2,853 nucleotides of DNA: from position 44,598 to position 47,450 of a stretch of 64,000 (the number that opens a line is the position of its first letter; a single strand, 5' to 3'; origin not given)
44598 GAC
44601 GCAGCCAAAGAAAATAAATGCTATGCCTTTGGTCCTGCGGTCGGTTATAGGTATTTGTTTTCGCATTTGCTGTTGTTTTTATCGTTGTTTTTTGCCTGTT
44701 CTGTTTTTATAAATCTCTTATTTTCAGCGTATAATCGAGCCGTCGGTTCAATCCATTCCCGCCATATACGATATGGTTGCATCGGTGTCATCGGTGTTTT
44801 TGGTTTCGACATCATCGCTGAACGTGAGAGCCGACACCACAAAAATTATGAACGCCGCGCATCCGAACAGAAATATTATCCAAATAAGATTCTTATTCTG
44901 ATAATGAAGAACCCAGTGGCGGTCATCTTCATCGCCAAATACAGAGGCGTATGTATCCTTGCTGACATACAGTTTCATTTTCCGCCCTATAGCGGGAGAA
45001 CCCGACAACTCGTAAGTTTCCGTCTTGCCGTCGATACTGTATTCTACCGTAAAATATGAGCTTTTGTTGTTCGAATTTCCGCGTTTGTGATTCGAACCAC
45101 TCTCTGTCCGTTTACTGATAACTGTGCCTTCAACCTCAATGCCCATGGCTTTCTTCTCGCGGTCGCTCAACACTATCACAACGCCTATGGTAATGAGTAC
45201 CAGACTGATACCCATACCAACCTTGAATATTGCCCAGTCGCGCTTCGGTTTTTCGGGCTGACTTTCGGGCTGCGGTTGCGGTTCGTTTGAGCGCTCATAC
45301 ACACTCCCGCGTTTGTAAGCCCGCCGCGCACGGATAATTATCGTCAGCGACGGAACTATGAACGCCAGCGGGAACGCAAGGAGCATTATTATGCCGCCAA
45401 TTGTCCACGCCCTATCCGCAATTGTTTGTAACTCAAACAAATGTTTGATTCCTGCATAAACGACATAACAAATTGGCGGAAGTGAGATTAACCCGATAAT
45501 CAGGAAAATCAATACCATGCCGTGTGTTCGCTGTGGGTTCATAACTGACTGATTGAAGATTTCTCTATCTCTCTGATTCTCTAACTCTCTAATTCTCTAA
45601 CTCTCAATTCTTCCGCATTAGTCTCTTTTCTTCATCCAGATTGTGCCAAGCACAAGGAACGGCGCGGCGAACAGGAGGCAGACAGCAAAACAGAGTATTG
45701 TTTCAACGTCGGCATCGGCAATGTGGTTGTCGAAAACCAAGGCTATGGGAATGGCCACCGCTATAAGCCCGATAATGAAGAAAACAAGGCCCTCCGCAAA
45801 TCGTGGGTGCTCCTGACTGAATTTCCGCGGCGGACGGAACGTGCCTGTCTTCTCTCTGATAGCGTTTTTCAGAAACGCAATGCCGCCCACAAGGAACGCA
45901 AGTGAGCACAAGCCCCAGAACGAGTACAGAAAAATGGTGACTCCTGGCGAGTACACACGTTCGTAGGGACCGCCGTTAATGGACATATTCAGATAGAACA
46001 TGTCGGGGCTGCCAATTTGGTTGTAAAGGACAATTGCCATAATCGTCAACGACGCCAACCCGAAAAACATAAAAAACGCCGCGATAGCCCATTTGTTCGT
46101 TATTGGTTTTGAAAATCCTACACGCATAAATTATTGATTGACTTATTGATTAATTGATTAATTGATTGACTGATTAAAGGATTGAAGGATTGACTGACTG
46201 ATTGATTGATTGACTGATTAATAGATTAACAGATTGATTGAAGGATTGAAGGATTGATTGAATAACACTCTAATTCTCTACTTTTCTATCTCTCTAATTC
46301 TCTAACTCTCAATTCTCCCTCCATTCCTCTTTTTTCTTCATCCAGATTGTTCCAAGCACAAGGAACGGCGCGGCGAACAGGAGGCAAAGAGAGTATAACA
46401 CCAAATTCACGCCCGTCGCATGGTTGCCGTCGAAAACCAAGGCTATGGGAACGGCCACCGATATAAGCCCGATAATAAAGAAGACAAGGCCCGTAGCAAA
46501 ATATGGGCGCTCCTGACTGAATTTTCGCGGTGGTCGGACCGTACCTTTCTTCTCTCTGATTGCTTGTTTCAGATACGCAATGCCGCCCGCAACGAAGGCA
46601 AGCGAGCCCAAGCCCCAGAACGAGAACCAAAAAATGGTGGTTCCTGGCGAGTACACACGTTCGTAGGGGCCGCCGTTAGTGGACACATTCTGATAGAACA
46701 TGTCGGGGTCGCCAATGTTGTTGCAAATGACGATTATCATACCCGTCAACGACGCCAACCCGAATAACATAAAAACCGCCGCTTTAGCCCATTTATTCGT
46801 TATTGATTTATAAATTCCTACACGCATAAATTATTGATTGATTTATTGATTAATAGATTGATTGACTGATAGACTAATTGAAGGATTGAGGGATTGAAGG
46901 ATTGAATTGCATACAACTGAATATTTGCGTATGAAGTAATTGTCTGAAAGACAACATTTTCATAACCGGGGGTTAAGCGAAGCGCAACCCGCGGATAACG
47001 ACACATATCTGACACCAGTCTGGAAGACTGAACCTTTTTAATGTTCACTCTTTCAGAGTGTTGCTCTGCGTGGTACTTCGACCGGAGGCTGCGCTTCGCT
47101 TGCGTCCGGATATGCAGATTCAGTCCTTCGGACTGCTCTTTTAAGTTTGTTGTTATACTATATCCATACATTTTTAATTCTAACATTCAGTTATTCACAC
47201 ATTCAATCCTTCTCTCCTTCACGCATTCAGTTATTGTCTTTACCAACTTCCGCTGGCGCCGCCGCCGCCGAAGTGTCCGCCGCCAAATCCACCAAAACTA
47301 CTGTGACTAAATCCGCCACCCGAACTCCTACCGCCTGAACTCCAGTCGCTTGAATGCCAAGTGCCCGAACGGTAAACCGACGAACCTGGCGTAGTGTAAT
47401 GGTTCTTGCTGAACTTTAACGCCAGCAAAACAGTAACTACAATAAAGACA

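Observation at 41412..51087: Ten-gene, single-strand locus made only of uncharacterised envelope proteins, assembled from serial tandem paralogues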

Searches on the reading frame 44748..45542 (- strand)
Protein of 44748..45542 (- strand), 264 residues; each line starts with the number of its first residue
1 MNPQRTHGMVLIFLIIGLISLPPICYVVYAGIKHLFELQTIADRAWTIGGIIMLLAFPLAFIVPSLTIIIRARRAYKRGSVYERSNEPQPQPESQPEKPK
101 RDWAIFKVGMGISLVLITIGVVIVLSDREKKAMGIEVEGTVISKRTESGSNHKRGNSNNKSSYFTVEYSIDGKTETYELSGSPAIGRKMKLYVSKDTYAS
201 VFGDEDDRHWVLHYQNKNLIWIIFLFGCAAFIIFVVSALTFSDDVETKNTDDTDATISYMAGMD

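Call 3: search_protein_families(library=pfam, proteins=[window:44748-45542:-], max_evalue=0.1)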
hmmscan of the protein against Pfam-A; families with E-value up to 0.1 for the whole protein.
window:44748-45542:- (264 aa): 4 families
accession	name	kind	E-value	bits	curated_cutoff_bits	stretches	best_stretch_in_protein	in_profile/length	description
PF10694.14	DUF2500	-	0.0014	19.5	33.5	1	118-218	16-97/102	Protein of unknown function (DUF2500)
PF19762.4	DUF6249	-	0.029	14.8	33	1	51-118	4-73/104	Domain of unknown function (DUF6249)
PF12158.14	DUF3592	-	0.072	14.2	25.3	0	137-175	1-36/84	Domain of unknown function (DUF3592)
PF06271.18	RDD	-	0.079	13.7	24.1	0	104-133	102-131/137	RDD family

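Call 4: search_protein_families(library=ncbifam, proteins=[window:44748-45542:-], max_evalue=0.1)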
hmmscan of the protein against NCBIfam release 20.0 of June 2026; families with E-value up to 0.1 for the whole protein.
window:44748-45542:- (264 aa): 0 families

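Call 8: search_protein_families(library=padloc, proteins=[window:44748-45542:-], max_evalue=0.1)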
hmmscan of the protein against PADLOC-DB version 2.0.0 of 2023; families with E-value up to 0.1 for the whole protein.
window:44748-45542:- (264 aa): 0 families

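Call 24: find_homologous_proteins(query=window:44748-45542:-)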
Query window:44748-45542:- (264 aa): 25 proteins with E <= 0.001 among 742 candidates.
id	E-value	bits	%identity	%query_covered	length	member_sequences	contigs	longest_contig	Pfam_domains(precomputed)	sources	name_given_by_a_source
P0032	9.4e-147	505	88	100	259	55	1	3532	-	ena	-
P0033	2.8e-130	451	82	97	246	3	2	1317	-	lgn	-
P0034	1.6e-129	449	81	100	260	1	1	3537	-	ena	-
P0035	7.9e-110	384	70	100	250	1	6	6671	-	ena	-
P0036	1.7e-103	363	69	95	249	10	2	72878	-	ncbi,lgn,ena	-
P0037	7.0e-103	361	68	95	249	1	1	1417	-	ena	-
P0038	9.5e-98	345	67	95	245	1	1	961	-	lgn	-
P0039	1.8e-97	344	67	95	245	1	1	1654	-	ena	-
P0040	1.3e-96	341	66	95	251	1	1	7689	-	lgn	-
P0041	8.2e-96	338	66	95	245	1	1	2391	-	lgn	-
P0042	1.1e-90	321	63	100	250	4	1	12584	-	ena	-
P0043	6.6e-89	316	82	70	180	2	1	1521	-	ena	-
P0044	7.0e-89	316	61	98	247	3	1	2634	-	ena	-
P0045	1.0e-84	302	62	99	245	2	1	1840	-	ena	-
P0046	5.8e-84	299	58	97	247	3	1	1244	-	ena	-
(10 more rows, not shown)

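Call 32: search_protein_families(library=pfam, alignment_id=A3, max_evalue=1)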
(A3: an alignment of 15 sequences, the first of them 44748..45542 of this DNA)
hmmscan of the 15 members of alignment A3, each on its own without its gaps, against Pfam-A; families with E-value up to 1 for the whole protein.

A. member 1, window:44748-45542:- (264 aa): 7 families
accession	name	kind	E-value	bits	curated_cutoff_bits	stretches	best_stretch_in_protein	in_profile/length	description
PF10694.14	DUF2500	-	0.0014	19.5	33.5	1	118-218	16-97/102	Protein of unknown function (DUF2500)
PF19762.4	DUF6249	-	0.029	14.8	33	1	51-118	4-73/104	Domain of unknown function (DUF6249)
PF12158.14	DUF3592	-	0.072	14.2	25.3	1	137-175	1-36/84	Domain of unknown function (DUF3592)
PF06271.18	RDD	-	0.079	13.7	24.1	0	104-133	102-131/137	RDD family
PF19505.4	DUF6039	-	0.24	10.9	25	1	167-218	42-91/298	Family of unknown function (DUF6039)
PF07843.16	DUF1634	-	0.59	10.7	27.5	0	105-140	4-30/102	Protein of unknown function (DUF1634)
PF14927.11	Neurensin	-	0.62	10.2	27.7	0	86-124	24-59/132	Neurensin/Transmembrane protein 74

B. families by the number of members that match (of 15 scanned): 28 families (the first 25 are shown)
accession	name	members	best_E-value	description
PF14927.11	Neurensin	10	0.0011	Neurensin/Transmembrane protein 74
PF07843.16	DUF1634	7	0.0032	Protein of unknown function (DUF1634)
PF04478.17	Mid2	6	0.00088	Mid2 like cell wall stress sensor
PF12821.13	ThrE_2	6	0.014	Threonine/Serine exporter, ThrE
PF10694.14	DUF2500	5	0.0014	Protein of unknown function (DUF2500)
PF19762.4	DUF6249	5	0.0049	Domain of unknown function (DUF6249)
PF07667.16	DUF1600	5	0.12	Protein of unknown function (DUF1600)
PF20712.2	CyanoTRADDas_TM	3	0.0021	Cyanobacterial TRADD-N associated 2-Transmembrane domain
PF05656.20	DUF805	3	0.067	Protein of unknown function (DUF805)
PF06271.18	RDD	3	0.079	RDD family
PF20556.3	DUF6768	3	0.14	Family of unknown function (DUF6768)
PF05915.17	TMEM_230_134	3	0.28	Transmembrane proteins 230/134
PF19505.4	DUF6039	2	0.022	Family of unknown function (DUF6039)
PF04341.17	DUF485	2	0.35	Protein of unknown function, DUF485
PF11297.13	DUF3098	1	0.0011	Protein of unknown function (DUF3098)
PF12158.14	DUF3592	1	0.072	Domain of unknown function (DUF3592)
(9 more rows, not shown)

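Call 57: predict_structure(alignment_id=A3)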
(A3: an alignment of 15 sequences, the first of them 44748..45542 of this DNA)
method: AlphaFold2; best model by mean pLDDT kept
length: 264 residues; sequences in the alignment: 15
mean_pLDDT: 51.3   pTM: 0.29
mean pLDDT of the five models: 51.3, 51.1, 49.9, 46.9, 46.7
residues with pLDDT >= 90: 0; 70-90: 9; 50-70: 143; < 50: 112
segments of 3 or more residues with pLDDT < 50: 1-7, 76-106, 108-111, 124-133, 150-157, 195-219, 241-260, 262-264
pLDDT, mean of each block of 10 residues (from residue 1): 46 60 59 55 54 60 57 47 37 39 45 53 46 56 64 45 68 67 62 48 36 46 55 55 36 42 44
secondary structure, 60 per line:
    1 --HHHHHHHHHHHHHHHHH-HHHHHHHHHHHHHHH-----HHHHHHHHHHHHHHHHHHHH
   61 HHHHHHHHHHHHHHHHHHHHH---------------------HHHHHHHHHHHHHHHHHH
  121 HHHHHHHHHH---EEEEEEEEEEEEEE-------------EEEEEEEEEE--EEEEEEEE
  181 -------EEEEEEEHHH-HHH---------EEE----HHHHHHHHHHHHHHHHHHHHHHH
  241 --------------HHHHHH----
elements in order: H3-19 H21-35 H41-81 H103-130 E134-147 E161-170 E173-180 E188-194 E211-213 H218-240 H255-260

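Call 77: search_protein_families(library=phrogs, proteins=[window:44748-45542:-], max_evalue=0.01)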
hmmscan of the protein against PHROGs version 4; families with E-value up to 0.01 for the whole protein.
window:44748-45542:- (264 aa): 0 families

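Call 86: search_solved_structures(query=A3, max_evalue=1)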
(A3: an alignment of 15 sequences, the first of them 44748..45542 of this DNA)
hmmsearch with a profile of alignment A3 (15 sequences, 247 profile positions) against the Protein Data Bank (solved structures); distinct sequences matched with E-value up to 1: 1.
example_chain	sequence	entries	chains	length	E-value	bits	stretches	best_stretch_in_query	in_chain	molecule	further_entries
4yu5_A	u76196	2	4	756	0.7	12.5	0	107-186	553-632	Immune inhibitor A, metalloprotease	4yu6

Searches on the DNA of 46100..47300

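Call 10: search_rna_families(source=window, start=46100, end=47300, threshold=evalue, max_evalue=1)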
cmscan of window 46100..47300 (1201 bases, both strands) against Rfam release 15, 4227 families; matches with E-value up to 1: 2.
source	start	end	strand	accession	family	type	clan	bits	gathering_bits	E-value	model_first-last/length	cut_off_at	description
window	46246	46324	-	RF00376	HIV_GSL3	Cis-reg;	-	22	42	0.38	1-84/84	no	HIV gag stem loop 3 (GSL3)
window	46758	46864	+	RF02759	LasI_thermometer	Cis-reg; thermoregulator;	-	21.1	76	0.52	1-110/110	no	LasI 5' UTR ROSE like thermometer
